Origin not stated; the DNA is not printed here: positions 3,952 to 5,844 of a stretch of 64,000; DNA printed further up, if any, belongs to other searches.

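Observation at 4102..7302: Tandem pair of paralogous Gly/Ala/Ser-rich membrane proteins with a conserved two-Cys motif, immediately downstream of the Ser/Thr kinase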

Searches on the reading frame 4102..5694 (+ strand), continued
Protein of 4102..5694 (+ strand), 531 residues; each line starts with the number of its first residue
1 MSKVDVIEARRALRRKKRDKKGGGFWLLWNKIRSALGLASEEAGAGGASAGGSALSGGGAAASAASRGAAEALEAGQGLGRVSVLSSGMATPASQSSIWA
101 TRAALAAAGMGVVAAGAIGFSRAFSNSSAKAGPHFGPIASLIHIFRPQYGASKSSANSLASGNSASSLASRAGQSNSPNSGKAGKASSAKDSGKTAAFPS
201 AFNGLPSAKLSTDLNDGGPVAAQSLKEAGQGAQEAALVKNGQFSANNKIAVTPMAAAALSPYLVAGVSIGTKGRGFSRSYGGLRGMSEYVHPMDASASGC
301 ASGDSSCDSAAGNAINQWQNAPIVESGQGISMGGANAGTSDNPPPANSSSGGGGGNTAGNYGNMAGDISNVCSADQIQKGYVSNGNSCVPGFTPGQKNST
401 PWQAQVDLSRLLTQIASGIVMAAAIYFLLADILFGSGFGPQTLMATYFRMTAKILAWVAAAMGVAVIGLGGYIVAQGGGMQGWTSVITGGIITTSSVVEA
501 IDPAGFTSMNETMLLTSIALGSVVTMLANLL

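Call 34: find_encoding_contigs(protein=P0118, flank=10000, max_places=1)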
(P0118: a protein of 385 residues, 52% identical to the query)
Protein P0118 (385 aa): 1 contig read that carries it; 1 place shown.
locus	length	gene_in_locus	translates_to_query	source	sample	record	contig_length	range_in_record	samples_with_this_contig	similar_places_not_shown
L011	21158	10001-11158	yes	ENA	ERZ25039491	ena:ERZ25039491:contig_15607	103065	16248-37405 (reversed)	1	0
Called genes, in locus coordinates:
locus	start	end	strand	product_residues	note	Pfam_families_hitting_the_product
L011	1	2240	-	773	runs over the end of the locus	-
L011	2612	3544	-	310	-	-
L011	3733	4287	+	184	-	-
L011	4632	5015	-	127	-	-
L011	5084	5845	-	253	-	-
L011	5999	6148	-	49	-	-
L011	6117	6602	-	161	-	-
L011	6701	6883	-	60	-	-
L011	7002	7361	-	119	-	-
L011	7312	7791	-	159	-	-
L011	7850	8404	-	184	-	-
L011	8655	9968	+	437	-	-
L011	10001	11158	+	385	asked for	-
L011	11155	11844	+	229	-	-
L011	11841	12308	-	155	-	-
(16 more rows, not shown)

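Call 35: search_protein_families(library=pfam, proteins=[L006:5824-6915:+, L006:6893-8374:+, L006:8408-9982:+, L006:12294-13703:+, L006:13725-16238:+, L006:16366-19725:+, L009:18689-21577:+, L009:2981-4159:+], max_evalue=1)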
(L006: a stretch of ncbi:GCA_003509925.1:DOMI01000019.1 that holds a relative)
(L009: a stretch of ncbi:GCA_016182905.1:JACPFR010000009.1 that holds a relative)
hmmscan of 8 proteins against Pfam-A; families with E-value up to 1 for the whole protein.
L006:5824-6915:+ (364 aa): 1 family
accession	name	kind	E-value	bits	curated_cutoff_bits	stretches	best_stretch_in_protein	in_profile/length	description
PF12666.12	PrgI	-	0.24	12.4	27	0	294-325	18-52/91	PrgI family protein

L006:6893-8374:+ (494 aa): 0 families

L006:8408-9982:+ (525 aa): 0 families

L006:12294-13703:+ (470 aa): 0 families

L006:13725-16238:+ (838 aa): 1 family
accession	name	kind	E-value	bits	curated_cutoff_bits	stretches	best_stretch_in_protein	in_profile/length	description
PF21522.3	MreB-like_C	-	0.25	12.4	27.8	1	638-685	53-100/123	Archaeal actin homologue MreB-like, C-terminal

L006:16366-19725:+ (1120 aa): 0 families

L009:18689-21577:+ (963 aa): 3 families
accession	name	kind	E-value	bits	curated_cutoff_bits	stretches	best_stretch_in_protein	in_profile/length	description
PF14257.11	DUF4349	-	0.017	14.9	27.7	0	400-445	89-134/213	Domain of unknown function (DUF4349)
PF00435.27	Spectrin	-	0.034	15.1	29.9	1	399-440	4-45/105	Spectrin repeat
PF04518.17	Effector_1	-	0.065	12.8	23.8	1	274-459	170-346/371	Effector from type III secretion system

L009:2981-4159:+ (393 aa): 8 families
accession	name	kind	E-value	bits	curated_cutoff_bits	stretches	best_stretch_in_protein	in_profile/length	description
PF00023.36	Ank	-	7.9e-16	57.7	21.1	2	18-48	1-31/33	Ankyrin repeat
PF12796.13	Ank_2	-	3.1e-15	56.9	27.3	1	8-82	19-89/90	Ankyrin repeats (3 copies)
PF13857.12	Ank_5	-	6.6e-14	52.3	27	2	52-91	14-54/56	Ankyrin repeats (many copies)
PF13606.12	Ank_3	-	1.8e-13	49.6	22.3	2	19-47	2-30/30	Ankyrin repeat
PF00656.27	Peptidase_C14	-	2.9e-13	50.5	21.4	1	152-383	3-225/233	Caspase domain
PF13637.12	Ank_4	-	2.5e-12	47.1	22.7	1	24-73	2-50/50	Ankyrin repeats (many copies)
PF24521.3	Ank_KRIT1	-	0.039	14.1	80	1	16-98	43-130/149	KRIT1 ankyrin-repeats domain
PF01650.23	Peptidase_C13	-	0.081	12.9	22.8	1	217-284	106-164/258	Peptidase C13 family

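Call 39: fold_search(model_id=the predicted structure, library=pdb)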
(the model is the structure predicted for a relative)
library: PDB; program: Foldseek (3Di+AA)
matches with E <= 10: 513; with E <= 0.001: 0
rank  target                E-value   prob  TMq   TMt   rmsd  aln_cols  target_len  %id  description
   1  8e0o_C                3.8e-01  0.85  0.14  0.40   6.9       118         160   14  Heterotrimeric variant of tcTRP9, hetBGL03-15-18 (released 2023-04-12)
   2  8xma_B                3.8e-01  0.38  0.12  0.18   8.8       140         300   13  Cryo-EM structure of human ZnT1 WT, in the presence of zinc, determined in an outward-facing conformation (released 2024-10-30)
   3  8e0m_H                4.9e-01  0.35  0.13  0.34  13.6       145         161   12  Homotrimeric variant of tcTRP9, BGL15 (released 2023-04-12)
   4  8wqy_E                4.9e-01  0.23  0.12  0.27   9.5       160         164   11  Fe-O nanocluster of form-XI in the 4-fold channel of Ureaplasma diversum ferritin (released 2024-06-12)
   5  8w7b                  5.8e-01  0.21  0.13  0.28   9.1       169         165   10  Fe-O nanocluster of form-IV in the 4-fold channel of Ureaplasma diversum ferritin (released 2024-06-12)
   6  6egc                  6.1e-01  0.82  0.18  0.52   4.9       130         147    9  Single-chain version of 2L4HC2_23 (PDB 5J0K) (released 2019-05-29)
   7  4r61                  6.1e-01  0.63  0.15  0.51  13.6       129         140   12  Crystal structure of a rationally designed single-chain protein mimicking a trimeric gp41 N-terminal heptad-repeat regio (released 2014-12-10)
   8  3uno_F                6.1e-01  0.38  0.13  0.32  10.6       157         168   13  Mycobacterium tuberculosis ferritin homolog, BfrB (released 2012-11-21)
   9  3uno_B                6.1e-01  0.38  0.13  0.32  10.6       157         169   13  Mycobacterium tuberculosis ferritin homolog, BfrB (released 2012-11-21)
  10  3uno_N                6.1e-01  0.38  0.13  0.32  10.6       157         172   13  Mycobacterium tuberculosis ferritin homolog, BfrB (released 2012-11-21)
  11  9kvy_A                6.1e-01  0.14  0.10  0.16  17.0       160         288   11  Cryo-EM structure of SLC30A10, determined in asymmetric conformations-one subunit in an inward-facing Mn2+-bound and t (released 2025-10-15)
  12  6pw5_B                6.5e-01  0.51  0.14  0.10   8.1       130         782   13  Cryo-EM Structure of Thermo-Sensitive TRP Channel TRP1 from the Alga Chlamydomonas reinhardtii in Nanodiscs (released 2019-09-25)
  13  3uno_A                6.5e-01  0.38  0.13  0.32  10.6       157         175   13  Mycobacterium tuberculosis ferritin homolog, BfrB (released 2012-11-21)
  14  3hiu_C                6.5e-01  0.20  0.11  0.31  13.9       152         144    8  The crystal structure of protein (XCC3681) from Xanthomonas campestris pv. campestris str. ATCC 33913 (released 2009-07-14)
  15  6y9b_A                7.6e-01  0.51  0.15  0.29   8.2       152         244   10  Cryo-EM structure of trimeric human STEAP1 bound to three Fab120.545 fragments (released 2020-05-20)
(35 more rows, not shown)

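Call 46: find_related_loci(query=A3, collection=metagenome_contigs, flank=10000)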
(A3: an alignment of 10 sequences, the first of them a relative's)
Query A3 (549 aa) in metagenome_contigs; peptide patterns used: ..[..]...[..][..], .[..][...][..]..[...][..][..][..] (x = any residue, [..] = any of these).
600 stretches matched a pattern (row limit reached: there are more); 22 encode a relative of the query (tblastn E <= 1e-3); 22 distinct loci.
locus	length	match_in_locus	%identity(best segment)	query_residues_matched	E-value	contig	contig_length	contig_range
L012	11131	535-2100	46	1-548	1e-80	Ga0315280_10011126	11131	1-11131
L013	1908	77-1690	38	1-543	9e-69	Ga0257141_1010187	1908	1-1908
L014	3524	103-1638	33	1-549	2e-58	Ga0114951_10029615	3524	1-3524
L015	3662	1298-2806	40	1-512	1e-56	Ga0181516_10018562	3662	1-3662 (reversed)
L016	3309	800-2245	38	1-508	2e-50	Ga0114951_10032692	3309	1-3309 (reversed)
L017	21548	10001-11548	38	1-535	1e-50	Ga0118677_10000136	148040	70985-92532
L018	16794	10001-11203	30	3-482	6e-23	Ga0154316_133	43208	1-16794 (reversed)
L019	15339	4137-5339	30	3-482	6e-23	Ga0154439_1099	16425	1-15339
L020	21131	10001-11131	31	106-504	3e-20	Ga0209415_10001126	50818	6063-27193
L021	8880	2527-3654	30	17-470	4e-17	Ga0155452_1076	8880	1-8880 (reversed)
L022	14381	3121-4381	37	1-490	4e-14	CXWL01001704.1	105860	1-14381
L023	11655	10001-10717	33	106-358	8e-15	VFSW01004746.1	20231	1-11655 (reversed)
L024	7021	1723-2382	37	11-261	5e-11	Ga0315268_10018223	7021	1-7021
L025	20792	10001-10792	30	233-512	2e-9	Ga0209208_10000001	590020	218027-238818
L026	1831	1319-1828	30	1-196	2e-9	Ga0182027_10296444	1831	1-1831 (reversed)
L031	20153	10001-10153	67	1-51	3e-7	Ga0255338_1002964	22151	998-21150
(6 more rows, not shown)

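Call 52: search_protein_families(library=padloc, proteins=[window:4102-5694:+, L006:5824-6915:+, L006:12294-13703:+, L006:13725-16238:+, L006:16366-19725:+, L009:18689-21577:+], max_evalue=0.1)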
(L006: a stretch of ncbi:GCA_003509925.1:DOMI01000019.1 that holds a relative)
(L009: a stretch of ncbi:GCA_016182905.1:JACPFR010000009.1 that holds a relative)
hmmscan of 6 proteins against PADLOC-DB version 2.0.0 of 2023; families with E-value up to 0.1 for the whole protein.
window:4102-5694:+ (531 aa): 0 families

L006:5824-6915:+ (364 aa): 0 families

L006:12294-13703:+ (470 aa): 0 families

L006:13725-16238:+ (838 aa): 0 families

L006:16366-19725:+ (1120 aa): 0 families

L009:18689-21577:+ (963 aa): 0 families

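Call 53: search_protein_families(library=ncbifam, proteins=[L006:5824-6915:+, L006:6893-8374:+, L006:8408-9982:+, L006:12294-13703:+, L006:13725-16238:+, L006:16366-19725:+, L009:18689-21577:+], max_evalue=0.1)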
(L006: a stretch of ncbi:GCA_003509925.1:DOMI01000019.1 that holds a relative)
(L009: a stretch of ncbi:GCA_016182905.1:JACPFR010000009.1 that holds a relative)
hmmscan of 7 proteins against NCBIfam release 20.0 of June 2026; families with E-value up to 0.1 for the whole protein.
L006:5824-6915:+ (364 aa): 1 family
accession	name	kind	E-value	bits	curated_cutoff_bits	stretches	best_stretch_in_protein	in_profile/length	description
NF053524.1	thylo_ssl2009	equivalog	0.009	16.7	58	1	301-344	11-54/90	ssl2009 family thylakoid membrane protein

L006:6893-8374:+ (494 aa): 0 families

L006:8408-9982:+ (525 aa): 2 families
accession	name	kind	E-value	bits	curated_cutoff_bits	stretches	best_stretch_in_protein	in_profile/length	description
TIGR02794.1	tolA_full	equivalog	0.0002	20.7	59.45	1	116-197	179-230/362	cell envelope integrity protein TolA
NF007065.0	PRK09510.1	equivalog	0.0073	15.4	213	1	150-198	159-206/387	cell envelope integrity protein TolA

L006:12294-13703:+ (470 aa): 0 families

L006:13725-16238:+ (838 aa): 0 families

L006:16366-19725:+ (1120 aa): 0 families

L009:18689-21577:+ (963 aa): 0 families

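Call 73: predict_structure(alignment_id=A4)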
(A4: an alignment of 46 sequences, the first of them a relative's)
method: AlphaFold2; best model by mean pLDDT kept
length: 531 residues; sequences in the alignment: 46
mean_pLDDT: 56.5   pTM: 0.38
mean pLDDT of the five models: 56.5, 55.5, 54.8, 53.6, 51.9
residues with pLDDT >= 90: 82; 70-90: 77; 50-70: 70; < 50: 302
segments of 3 or more residues with pLDDT < 50: 37-111, 113-233, 239-277, 280-282, 289-304, 317-343, 345-363
pLDDT, mean of each block of 10 residues (from residue 1): 78 77 66 55 39 36 41 40 34 41 42 43 39 38 37 36 36 38 38 37 41 39 41 50 40 35 37 45 50 47 49 51 36 35 45 42 60 87 85 61 91 92 91 83 90 95 97 93 94 91 66 74 68 57
secondary structure, 60 per line:
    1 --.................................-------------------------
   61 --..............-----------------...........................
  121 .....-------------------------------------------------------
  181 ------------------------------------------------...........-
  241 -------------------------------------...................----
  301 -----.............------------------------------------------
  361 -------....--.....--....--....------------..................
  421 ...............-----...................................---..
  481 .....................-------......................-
elements in order: H3-35 H63-76 H94-125 H229-239 H278-296 H306-318 H368-371 H374-378 E381-384 E387-390 H403-435 H441-475 H479-501 H509-530

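Call 79: find_encoding_contigs(protein=P0001, flank=3000, max_places=4)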
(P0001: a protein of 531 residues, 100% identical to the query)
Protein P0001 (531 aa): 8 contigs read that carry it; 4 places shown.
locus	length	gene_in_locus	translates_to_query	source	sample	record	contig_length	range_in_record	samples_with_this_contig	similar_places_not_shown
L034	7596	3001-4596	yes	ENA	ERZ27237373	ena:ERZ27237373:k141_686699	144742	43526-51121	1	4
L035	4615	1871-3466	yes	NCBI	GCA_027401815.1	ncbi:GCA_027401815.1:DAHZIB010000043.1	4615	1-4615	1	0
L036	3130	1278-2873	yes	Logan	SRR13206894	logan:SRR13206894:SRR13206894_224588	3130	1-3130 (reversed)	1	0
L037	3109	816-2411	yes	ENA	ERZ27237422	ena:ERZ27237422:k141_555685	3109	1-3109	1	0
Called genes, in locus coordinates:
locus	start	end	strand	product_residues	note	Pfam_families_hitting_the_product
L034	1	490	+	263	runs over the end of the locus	PF00359:PTS_EIIA_2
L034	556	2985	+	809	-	PF13431:TPR_17 (faint), PF00515:TPR_1 (faint), PF13432:TPR_16, PF14559:TPR_19 (weak), PF14559:TPR_19 (weak), PF00069:Pkinase, PF07714:PK_Tyr_Ser-Thr, PF03109:ABC1 (weak), +9 more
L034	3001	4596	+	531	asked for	-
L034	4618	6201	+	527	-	-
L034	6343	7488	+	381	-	PF13173:AAA_14, PF13635:DUF4143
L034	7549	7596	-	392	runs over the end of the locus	PF13173:AAA_14, PF13635:DUF4143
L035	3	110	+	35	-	?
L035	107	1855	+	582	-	PF07719:TPR_2 (faint), PF12895:ANAPC3 (faint), PF13428:TPR_14 (faint), PF13432:TPR_16 (faint), PF14559:TPR_19 (weak), PF00069:Pkinase, PF07714:PK_Tyr_Ser-Thr, PF03109:ABC1 (weak), +3 more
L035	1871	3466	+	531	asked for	-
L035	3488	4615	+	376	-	?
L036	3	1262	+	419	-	?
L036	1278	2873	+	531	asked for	-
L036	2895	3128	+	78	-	?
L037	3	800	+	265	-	?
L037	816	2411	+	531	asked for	-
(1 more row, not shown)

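Call 84: search_protein_families(library=phrogs, proteins=[window:4102-5694:+, L006:10001-11647:+, L006:8408-9982:+, L006:6893-8374:+], max_evalue=0.1)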
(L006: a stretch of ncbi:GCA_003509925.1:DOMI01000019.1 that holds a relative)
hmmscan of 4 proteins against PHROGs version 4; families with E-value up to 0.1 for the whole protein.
window:4102-5694:+ (531 aa): 0 families

L006:10001-11647:+ (549 aa): 0 families

L006:8408-9982:+ (525 aa): 0 families

L006:6893-8374:+ (494 aa): 0 families
